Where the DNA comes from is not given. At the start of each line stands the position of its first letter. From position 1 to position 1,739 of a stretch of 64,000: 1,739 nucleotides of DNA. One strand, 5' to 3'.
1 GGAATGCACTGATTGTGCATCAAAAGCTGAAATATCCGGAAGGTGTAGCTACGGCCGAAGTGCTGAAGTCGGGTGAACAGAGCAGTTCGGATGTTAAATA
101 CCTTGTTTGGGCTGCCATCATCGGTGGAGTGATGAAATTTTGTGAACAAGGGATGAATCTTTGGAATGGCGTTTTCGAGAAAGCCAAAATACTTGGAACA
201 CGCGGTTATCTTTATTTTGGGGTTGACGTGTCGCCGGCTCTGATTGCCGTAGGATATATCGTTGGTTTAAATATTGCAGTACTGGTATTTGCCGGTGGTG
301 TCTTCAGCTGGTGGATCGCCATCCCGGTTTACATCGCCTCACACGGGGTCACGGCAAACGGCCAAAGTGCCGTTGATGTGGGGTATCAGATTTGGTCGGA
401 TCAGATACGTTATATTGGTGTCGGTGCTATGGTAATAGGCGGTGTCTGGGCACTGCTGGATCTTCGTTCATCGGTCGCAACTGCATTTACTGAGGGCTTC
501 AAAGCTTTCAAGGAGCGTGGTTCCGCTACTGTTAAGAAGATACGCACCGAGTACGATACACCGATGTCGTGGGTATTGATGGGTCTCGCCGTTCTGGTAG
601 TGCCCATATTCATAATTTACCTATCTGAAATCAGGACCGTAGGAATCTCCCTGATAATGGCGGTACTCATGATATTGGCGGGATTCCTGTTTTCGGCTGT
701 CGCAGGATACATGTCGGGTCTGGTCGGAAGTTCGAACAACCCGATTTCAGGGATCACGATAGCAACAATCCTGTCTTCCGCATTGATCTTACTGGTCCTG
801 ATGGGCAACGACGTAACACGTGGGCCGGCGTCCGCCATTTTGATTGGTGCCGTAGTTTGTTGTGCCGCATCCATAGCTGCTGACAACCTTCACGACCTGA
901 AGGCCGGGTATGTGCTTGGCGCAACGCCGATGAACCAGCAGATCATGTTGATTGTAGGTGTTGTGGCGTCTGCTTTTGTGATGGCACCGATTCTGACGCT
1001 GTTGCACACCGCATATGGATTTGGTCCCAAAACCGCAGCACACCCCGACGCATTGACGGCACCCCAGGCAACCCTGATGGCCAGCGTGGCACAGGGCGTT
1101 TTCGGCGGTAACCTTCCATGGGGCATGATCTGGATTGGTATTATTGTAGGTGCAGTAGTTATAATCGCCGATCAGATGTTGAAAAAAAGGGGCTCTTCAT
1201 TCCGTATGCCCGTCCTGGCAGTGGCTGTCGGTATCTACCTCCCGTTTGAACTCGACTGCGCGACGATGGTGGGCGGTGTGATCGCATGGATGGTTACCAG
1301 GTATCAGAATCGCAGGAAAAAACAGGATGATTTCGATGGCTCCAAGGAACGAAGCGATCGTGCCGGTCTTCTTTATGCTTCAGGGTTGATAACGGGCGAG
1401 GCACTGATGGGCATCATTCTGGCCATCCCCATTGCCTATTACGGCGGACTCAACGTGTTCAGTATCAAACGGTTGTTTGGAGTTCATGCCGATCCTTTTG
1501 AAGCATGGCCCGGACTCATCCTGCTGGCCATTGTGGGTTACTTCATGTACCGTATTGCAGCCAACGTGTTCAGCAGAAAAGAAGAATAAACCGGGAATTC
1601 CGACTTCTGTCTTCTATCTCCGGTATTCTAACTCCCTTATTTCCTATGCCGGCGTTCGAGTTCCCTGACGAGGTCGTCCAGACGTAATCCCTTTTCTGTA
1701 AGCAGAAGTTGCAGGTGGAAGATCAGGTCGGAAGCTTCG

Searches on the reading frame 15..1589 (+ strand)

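Call 30: search_protein_families(library=pfam, proteins=[window:15-1589:+], max_evalue=0.00001)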
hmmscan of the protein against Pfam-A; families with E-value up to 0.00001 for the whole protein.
window:15-1589:+ (524 aa): 1 family
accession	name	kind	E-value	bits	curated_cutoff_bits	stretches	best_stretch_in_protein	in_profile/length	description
PF03169.20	OPT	-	5.5e-85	286.7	25.8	1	3-472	134-622/623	OPT oligopeptide transporter protein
